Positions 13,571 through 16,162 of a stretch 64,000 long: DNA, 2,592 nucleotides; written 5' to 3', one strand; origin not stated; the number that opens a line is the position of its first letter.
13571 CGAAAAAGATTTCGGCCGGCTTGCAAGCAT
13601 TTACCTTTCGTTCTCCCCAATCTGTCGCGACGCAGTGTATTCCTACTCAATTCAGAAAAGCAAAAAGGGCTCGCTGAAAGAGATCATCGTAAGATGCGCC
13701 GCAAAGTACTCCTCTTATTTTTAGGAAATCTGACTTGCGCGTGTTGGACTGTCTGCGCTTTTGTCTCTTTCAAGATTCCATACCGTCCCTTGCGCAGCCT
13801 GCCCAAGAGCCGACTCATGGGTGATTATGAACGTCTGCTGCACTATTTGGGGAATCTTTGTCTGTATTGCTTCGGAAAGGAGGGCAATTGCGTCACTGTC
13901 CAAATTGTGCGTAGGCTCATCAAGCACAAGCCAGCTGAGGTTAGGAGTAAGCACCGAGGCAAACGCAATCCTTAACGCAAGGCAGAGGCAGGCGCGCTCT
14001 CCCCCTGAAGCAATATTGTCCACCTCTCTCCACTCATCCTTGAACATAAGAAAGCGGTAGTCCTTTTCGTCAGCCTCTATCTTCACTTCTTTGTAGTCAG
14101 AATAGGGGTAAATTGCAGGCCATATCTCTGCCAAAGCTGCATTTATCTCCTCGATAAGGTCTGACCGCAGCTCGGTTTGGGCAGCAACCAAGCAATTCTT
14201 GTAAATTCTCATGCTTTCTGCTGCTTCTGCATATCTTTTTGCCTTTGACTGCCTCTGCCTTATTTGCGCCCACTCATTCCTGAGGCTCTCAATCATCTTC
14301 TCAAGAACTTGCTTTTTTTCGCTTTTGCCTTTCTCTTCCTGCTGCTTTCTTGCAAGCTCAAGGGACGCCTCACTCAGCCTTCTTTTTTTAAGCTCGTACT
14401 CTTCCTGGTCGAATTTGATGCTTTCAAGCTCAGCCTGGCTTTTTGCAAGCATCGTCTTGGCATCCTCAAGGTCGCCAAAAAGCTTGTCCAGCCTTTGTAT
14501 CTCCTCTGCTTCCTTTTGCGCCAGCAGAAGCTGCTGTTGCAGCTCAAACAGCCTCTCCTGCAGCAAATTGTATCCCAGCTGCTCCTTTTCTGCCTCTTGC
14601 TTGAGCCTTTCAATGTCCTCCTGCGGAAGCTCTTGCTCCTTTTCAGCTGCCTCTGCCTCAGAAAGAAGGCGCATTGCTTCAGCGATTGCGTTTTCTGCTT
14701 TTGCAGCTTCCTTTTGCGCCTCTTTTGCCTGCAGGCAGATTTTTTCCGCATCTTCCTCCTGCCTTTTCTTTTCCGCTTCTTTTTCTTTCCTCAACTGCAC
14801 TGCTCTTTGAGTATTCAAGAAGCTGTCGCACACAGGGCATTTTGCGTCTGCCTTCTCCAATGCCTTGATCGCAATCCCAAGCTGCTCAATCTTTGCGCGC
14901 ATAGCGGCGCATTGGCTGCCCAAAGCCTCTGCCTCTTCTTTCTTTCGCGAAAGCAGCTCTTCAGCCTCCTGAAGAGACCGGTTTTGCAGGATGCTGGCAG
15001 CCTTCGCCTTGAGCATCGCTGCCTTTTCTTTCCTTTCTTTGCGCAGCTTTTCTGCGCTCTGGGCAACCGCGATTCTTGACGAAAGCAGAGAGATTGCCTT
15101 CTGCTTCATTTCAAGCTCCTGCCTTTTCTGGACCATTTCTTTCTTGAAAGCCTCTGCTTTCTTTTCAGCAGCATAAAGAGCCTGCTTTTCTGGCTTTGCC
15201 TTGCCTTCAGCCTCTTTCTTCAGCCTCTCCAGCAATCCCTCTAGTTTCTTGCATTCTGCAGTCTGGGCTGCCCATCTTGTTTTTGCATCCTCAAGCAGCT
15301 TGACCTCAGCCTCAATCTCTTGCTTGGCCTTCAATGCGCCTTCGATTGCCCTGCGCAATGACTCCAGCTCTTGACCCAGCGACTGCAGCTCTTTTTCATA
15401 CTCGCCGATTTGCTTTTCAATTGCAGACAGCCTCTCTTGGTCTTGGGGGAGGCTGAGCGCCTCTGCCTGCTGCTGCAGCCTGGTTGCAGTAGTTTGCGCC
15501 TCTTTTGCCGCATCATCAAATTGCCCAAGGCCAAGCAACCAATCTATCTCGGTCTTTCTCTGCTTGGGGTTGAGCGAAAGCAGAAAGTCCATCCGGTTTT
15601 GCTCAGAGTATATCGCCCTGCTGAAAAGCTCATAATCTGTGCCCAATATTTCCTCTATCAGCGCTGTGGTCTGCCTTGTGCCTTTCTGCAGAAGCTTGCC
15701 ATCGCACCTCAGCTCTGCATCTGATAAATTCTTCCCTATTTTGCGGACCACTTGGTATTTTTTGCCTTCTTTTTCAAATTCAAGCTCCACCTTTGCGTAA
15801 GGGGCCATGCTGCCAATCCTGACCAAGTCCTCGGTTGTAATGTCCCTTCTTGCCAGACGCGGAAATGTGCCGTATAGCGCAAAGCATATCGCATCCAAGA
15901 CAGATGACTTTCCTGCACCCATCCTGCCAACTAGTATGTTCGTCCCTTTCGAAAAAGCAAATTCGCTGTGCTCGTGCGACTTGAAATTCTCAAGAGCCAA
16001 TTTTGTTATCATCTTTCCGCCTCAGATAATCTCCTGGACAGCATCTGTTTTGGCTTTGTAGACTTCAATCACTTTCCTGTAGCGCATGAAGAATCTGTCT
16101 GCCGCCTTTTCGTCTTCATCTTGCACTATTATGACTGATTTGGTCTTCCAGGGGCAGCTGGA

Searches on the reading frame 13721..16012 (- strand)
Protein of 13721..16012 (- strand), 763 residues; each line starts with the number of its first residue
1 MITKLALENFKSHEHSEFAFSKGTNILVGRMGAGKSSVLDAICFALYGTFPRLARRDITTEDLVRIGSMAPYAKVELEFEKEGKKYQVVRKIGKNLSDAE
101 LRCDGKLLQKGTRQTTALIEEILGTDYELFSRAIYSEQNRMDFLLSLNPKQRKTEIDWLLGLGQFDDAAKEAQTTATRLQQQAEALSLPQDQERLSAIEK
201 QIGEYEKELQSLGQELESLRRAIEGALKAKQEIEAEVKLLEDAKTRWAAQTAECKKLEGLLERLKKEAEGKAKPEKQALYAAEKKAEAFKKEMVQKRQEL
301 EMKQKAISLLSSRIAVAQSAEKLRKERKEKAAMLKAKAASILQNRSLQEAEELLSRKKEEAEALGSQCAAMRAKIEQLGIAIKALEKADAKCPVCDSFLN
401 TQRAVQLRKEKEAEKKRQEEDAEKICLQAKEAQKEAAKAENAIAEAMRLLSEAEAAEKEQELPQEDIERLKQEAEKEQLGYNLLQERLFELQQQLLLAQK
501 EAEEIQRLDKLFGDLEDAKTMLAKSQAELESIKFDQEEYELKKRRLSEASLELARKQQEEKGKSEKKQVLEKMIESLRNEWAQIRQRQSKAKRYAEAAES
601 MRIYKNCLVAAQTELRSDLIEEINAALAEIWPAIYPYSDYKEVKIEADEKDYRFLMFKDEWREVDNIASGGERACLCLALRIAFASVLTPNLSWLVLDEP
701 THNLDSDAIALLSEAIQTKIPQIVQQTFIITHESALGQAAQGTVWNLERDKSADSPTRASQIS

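Call 96: search_protein_families(library=pfam, proteins=[window:13721-16012:-], max_evalue=0.001)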
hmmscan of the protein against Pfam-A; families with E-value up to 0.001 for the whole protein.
window:13721-16012:- (763 aa): 5 families
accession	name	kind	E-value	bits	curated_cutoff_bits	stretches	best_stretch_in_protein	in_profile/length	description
PF13476.12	AAA_23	-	3.4e-29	103.3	27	1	4-210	1-201/201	AAA domain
PF02463.25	SMC_N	-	8.9e-20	71.5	40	2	1-110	1-120/220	RecF/RecN/SMC N terminal domain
PF13175.12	AAA_15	-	1e-07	32.4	32.1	0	1-526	1-283/374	AAA ATPase domain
PF13304.12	AAA_21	-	5.9e-07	30.3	27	0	533-733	111-299/304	AAA domain, putative AbiEii toxin, Type IV TA system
PF13555.12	AAA_29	-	1.9e-05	24.8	27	1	4-48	3-48/61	P-loop containing region of AAA domain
